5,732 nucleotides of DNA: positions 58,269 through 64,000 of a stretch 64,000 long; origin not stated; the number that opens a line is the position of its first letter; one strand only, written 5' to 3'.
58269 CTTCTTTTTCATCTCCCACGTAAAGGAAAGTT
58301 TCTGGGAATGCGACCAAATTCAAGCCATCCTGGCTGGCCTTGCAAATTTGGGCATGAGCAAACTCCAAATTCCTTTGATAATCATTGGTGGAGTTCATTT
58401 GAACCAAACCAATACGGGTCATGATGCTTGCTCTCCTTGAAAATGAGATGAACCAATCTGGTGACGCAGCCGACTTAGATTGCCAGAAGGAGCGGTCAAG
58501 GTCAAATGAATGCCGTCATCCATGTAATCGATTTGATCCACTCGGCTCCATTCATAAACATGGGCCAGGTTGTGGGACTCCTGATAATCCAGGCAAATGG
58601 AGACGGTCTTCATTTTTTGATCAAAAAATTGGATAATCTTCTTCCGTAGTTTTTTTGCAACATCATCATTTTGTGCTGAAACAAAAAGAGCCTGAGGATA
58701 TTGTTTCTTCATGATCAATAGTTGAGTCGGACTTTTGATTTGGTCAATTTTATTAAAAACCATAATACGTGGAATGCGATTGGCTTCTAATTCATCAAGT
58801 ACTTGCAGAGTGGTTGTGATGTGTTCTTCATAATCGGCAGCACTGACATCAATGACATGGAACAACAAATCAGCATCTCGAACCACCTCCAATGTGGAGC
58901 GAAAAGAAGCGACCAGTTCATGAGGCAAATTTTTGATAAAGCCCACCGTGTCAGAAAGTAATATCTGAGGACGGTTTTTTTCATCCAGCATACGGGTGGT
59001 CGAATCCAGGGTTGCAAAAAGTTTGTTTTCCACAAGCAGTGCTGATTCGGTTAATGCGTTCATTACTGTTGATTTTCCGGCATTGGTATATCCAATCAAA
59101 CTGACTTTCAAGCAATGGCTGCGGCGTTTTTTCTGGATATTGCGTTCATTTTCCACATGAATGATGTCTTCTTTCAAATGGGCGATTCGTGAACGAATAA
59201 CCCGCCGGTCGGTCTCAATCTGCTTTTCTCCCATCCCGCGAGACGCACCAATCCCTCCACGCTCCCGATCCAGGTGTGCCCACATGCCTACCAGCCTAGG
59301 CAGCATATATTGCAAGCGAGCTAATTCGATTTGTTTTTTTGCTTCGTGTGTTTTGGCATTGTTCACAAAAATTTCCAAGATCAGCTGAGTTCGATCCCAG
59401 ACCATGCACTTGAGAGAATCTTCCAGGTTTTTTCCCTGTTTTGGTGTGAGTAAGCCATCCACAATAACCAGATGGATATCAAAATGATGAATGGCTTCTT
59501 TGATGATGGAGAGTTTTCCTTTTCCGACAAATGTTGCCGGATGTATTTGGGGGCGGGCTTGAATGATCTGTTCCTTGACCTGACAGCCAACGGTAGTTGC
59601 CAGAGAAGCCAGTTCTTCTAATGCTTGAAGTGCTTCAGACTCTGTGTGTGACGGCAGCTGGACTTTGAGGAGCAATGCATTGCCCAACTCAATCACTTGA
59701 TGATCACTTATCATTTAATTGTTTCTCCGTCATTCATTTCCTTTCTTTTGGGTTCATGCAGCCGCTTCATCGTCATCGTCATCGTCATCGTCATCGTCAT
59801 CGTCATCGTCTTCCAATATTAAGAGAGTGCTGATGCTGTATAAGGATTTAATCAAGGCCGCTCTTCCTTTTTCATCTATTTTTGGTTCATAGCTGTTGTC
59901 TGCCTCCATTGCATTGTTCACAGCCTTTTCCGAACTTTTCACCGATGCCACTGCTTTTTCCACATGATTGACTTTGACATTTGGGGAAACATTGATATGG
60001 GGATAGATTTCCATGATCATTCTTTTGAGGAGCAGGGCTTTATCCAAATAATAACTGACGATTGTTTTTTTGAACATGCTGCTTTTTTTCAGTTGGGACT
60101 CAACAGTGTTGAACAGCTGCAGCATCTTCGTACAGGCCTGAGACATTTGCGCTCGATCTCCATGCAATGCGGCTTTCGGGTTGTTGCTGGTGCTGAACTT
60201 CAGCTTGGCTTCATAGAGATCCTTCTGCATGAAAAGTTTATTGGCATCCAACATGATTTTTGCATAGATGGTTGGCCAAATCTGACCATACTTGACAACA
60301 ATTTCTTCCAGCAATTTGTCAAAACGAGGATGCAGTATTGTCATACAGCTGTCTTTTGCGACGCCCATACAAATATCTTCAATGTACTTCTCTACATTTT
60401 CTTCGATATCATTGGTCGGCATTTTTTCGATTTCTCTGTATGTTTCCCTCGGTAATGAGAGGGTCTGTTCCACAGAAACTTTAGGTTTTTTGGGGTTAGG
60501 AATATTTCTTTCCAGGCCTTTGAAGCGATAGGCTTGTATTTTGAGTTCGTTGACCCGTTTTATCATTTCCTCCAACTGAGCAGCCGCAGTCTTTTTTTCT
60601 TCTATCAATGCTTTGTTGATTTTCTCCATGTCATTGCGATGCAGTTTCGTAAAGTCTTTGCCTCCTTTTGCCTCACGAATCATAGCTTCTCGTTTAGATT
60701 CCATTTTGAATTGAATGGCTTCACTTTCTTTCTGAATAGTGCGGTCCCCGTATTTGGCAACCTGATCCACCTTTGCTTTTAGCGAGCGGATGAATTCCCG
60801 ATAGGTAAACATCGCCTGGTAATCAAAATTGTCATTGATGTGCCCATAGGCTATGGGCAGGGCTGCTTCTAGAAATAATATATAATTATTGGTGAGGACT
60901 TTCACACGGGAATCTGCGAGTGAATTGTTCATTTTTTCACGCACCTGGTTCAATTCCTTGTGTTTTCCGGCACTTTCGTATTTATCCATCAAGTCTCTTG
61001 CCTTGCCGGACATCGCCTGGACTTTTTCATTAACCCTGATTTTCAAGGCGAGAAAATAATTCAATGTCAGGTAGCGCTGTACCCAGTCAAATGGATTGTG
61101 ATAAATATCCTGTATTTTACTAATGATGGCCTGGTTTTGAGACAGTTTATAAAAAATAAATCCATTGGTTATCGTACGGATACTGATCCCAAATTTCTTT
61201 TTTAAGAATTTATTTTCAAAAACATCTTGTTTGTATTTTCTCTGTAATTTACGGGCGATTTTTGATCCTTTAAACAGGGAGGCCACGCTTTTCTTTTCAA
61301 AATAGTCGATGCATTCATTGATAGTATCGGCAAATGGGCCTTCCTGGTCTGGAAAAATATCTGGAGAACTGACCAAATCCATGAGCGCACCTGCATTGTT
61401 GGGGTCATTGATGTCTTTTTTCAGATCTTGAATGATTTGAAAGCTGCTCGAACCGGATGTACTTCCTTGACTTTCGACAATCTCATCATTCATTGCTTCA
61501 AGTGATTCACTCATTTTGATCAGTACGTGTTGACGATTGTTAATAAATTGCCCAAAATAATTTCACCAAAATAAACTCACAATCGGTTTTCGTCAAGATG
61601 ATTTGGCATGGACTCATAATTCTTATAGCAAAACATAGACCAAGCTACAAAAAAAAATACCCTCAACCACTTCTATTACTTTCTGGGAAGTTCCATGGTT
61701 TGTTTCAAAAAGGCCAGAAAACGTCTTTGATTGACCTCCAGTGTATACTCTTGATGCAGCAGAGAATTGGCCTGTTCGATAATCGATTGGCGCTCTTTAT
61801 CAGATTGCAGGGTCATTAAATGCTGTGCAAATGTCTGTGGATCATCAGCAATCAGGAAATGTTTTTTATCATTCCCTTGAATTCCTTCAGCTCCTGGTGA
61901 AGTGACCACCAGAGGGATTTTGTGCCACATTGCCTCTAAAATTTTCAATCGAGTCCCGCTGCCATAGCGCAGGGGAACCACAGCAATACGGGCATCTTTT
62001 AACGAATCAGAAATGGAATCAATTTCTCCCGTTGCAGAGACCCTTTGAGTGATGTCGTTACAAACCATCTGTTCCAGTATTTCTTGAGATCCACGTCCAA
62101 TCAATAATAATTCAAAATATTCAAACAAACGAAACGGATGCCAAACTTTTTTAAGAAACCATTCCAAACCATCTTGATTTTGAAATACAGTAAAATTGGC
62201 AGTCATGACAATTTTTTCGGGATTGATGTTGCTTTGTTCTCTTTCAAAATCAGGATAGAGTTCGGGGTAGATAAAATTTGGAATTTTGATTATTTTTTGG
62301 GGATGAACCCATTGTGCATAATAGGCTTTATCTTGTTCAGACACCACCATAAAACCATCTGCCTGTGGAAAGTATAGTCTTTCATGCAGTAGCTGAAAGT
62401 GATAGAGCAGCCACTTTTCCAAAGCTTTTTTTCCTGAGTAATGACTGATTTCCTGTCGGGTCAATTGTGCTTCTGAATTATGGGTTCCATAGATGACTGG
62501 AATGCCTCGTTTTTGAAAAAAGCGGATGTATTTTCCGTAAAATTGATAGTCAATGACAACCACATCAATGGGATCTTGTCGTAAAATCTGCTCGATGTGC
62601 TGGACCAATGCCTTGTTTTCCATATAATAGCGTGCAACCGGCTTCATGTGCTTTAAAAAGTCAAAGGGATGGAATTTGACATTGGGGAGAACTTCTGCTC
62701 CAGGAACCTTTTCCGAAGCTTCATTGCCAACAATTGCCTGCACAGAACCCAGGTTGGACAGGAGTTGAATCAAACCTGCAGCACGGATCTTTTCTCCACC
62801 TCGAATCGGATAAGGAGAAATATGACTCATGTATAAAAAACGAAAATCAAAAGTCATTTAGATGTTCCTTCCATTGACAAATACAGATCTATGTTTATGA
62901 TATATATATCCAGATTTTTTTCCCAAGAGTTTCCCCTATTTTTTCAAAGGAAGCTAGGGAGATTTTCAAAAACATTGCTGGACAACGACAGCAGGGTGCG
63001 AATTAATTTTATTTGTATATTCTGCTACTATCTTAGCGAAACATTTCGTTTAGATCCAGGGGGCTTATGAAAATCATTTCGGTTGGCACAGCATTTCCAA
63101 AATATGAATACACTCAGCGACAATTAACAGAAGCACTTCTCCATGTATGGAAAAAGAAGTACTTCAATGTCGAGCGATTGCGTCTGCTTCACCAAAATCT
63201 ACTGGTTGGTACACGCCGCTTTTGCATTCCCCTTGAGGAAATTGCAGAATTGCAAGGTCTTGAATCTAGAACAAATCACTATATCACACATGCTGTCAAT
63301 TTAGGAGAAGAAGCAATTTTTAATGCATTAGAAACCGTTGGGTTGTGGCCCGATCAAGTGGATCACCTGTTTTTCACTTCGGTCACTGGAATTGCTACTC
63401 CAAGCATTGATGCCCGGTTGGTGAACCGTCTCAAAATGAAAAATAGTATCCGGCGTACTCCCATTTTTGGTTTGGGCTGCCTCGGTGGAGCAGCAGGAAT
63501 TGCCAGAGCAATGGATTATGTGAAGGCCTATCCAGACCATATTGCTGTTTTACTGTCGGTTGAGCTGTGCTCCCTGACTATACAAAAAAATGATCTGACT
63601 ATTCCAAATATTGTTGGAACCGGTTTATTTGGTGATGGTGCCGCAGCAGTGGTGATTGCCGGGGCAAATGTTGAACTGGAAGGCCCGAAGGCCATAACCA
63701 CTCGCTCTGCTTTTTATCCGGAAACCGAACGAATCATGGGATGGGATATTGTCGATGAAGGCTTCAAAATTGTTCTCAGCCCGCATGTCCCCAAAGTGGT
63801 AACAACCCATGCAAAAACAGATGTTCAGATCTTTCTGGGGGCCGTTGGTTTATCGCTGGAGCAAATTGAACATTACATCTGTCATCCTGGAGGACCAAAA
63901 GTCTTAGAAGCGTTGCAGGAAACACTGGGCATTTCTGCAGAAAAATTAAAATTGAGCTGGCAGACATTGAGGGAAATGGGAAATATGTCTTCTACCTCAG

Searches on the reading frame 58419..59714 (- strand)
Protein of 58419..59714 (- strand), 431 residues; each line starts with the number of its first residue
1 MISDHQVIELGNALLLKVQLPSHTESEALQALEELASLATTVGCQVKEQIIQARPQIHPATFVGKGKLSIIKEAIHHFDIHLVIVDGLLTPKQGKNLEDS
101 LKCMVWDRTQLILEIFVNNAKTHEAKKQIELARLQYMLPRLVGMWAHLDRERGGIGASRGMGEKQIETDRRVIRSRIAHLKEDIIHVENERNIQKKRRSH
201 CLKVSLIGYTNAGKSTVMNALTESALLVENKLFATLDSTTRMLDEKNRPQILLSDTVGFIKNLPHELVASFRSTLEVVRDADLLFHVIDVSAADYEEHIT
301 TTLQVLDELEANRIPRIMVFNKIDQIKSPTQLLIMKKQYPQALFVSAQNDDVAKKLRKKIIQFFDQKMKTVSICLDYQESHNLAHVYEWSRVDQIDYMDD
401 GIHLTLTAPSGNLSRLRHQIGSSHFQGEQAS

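Call 43: search_protein_families(library=ncbifam, proteins=[window:58419-59714:-], max_evalue=1e-8)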
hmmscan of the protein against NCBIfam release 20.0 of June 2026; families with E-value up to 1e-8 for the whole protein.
window:58419-59714:- (431 aa): 12 families
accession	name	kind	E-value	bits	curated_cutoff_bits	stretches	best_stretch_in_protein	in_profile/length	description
TIGR03156.1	GTP_HflX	equivalog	5.3e-128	426.8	216.75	1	13-362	2-349/351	GTPase HflX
NF008280.0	PRK11058.1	equivalog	8.1e-90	301.6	441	1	13-416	11-414/426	ribosome rescue GTPase HflX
NF000908.1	PRK00089.1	equivalog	1.6e-18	67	237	1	200-367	2-170/291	GTPase Era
TIGR03594.1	GTPase_EngA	equivalog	1.2e-16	60.8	306.7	1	177-372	149-354/432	ribosome biogenesis GTPase Der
TIGR03918.1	GTP_HydF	equivalog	1.3e-16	60.4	325.55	1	197-379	3-182/392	[FeFe] hydrogenase H-cluster maturation GTPase HydF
NF008955.0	PRK12297.1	equivalog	1.2e-13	50.8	406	1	203-373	161-337/429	GTPase ObgE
TIGR02729.1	Obg_CgtA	equivalog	1.6e-13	50.4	280.25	1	203-363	159-327/329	Obg family GTPase CgtA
TIGR00450.1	mnmE_trmE_thdF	equivalog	1.8e-13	50.4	252.6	1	170-378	183-383/446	tRNA uridine-5-carboxymethylaminomethyl(34) synthesis GTPase MnmE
NF003661.0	PRK05291.1-3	equivalog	2.9e-13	50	380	1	169-371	185-377/448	tRNA uridine-5-carboxymethylaminomethyl(34) synthesis GTPase MnmE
NF008956.1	PRK12299.1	equivalog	2.5e-12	46.4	300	1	203-364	160-325/327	GTPase ObgE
TIGR00231.1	small_GTP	domain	8.3e-12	45.2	42.5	1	201-331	3-127/164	GTP-binding protein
TIGR00436.1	era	equivalog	1.9e-10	40.6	116.25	1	203-352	2-151/270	GTPase Era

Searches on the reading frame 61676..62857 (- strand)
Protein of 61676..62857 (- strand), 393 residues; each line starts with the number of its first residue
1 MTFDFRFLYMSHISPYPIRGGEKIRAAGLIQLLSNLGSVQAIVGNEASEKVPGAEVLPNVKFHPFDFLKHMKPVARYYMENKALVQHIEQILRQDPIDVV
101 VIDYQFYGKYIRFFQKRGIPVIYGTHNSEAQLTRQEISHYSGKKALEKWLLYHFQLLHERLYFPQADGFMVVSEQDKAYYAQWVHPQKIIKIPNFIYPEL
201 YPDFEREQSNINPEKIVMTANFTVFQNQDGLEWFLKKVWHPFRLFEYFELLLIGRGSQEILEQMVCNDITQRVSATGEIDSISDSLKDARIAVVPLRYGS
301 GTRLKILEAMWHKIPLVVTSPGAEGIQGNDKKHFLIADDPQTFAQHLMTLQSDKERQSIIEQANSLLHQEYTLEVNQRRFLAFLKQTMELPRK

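Call 43: search_protein_families(library=ncbifam, proteins=[window:61676-62857:-], max_evalue=1e-8)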
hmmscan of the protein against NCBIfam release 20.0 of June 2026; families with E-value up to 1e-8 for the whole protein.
window:61676-62857:- (393 aa): 3 families
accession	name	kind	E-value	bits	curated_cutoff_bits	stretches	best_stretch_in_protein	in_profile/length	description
TIGR03087.1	stp1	hypoth_equivalog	2.9e-27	95.8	316.65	1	8-386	2-396/397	TIGR03087 family PEP-CTERM/XrtA system glycosyltransferase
TIGR03999.1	thiol_BshA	equivalog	1.2e-10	40.8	273.7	0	165-385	144-371/375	N-acetyl-alpha-D-glucosaminyl L-malate synthase BshA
NF050056.1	ProtGlycPglH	equivalog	8.2e-09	35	600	1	150-386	122-352/354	GalNAc-alpha-(1->4)-GalNAc-alpha-(1->3)-diNAcBac-PP-undecaprenol alpha-1,4-N-acetyl-D-galactosaminyltransferase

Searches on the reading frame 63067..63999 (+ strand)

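Call 43: search_protein_families(library=ncbifam, proteins=[window:63067-63999:+], max_evalue=1e-8)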
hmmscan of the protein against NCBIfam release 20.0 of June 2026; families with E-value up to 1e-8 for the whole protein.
window:63067-63999:+ (311 aa): 3 families
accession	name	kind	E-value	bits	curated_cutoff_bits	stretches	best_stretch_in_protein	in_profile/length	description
NF042429.2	DHPHCoAsyn_DpgA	equivalog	4.5e-47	160.7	425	1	3-311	1-312/350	3,5-dihydroxyphenylacetyl-CoA synthase DpgA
TIGR00747.1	fabH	subfamily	4e-12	45.9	292.1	1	76-311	51-284/322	beta-ketoacyl-ACP synthase III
NF006829.0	PRK09352.1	subfamily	1.4e-11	43.9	249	1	62-311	38-283/322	beta-ketoacyl-ACP synthase 3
